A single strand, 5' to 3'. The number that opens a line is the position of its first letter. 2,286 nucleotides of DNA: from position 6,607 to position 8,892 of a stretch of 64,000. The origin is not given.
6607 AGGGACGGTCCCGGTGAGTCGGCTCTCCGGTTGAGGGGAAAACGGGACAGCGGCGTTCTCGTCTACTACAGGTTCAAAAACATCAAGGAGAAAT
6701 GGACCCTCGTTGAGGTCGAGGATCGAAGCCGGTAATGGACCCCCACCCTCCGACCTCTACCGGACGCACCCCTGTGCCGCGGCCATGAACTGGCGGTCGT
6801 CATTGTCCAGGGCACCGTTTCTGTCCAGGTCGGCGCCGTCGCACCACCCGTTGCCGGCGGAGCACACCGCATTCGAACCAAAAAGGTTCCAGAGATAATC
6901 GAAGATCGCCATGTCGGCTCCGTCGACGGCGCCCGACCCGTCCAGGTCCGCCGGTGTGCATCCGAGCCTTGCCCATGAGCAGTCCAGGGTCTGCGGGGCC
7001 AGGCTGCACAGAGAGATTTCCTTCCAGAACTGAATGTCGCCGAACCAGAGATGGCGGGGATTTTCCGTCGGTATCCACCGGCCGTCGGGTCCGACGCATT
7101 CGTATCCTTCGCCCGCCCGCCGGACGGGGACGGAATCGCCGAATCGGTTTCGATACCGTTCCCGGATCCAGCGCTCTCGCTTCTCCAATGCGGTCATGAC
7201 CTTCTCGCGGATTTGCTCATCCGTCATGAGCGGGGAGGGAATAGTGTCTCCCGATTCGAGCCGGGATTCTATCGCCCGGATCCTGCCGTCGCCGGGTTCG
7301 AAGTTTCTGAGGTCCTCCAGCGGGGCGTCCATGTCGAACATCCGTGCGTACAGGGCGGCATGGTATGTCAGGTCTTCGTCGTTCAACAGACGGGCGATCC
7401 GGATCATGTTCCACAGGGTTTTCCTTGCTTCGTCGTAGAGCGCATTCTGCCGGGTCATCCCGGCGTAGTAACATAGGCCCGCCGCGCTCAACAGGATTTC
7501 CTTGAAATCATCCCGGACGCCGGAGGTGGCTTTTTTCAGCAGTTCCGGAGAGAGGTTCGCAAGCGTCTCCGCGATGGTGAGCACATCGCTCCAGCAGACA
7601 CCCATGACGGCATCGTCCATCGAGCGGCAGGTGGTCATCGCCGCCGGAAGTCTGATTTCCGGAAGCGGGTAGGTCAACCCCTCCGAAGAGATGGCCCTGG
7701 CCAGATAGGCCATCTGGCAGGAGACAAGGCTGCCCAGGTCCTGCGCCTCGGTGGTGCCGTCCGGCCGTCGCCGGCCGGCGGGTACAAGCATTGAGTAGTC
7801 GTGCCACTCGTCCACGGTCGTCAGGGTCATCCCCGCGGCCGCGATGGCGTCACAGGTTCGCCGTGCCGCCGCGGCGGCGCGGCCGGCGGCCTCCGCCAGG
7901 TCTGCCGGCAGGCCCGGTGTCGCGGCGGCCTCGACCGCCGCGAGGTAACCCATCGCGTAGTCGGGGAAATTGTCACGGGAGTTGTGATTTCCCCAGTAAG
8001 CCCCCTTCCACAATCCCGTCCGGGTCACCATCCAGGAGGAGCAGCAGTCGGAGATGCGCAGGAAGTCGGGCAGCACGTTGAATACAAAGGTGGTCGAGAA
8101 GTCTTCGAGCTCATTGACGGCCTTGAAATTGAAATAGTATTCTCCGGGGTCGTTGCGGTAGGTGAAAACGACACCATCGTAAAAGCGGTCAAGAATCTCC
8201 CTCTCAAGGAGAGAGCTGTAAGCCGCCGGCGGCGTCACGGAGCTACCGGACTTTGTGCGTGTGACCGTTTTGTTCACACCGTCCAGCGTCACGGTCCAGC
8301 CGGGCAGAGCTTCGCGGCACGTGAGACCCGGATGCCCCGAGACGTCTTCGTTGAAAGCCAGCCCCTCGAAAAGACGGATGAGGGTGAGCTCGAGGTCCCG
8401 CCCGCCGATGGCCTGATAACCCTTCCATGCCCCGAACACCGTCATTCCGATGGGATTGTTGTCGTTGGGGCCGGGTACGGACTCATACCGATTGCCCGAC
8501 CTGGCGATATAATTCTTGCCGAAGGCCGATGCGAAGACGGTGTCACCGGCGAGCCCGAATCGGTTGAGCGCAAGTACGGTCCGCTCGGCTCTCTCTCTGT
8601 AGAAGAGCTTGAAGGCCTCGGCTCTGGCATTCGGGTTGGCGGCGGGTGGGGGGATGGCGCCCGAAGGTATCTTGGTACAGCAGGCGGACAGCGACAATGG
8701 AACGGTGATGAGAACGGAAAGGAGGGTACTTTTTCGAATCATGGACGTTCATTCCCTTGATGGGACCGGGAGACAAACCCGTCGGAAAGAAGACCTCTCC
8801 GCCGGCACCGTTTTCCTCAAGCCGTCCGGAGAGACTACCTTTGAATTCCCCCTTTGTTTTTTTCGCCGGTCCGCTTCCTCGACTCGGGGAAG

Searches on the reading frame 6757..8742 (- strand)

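Call 25: search_protein_families(library=pfam, proteins=[window:6757-8742:-], max_evalue=1)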
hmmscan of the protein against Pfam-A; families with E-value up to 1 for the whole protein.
window:6757-8742:- (661 aa): 1 family
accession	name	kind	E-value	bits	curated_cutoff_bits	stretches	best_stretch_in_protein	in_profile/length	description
PF04239.17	DUF421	-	0.088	12.7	23.6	1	496-531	78-113/129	YetF C-terminal domain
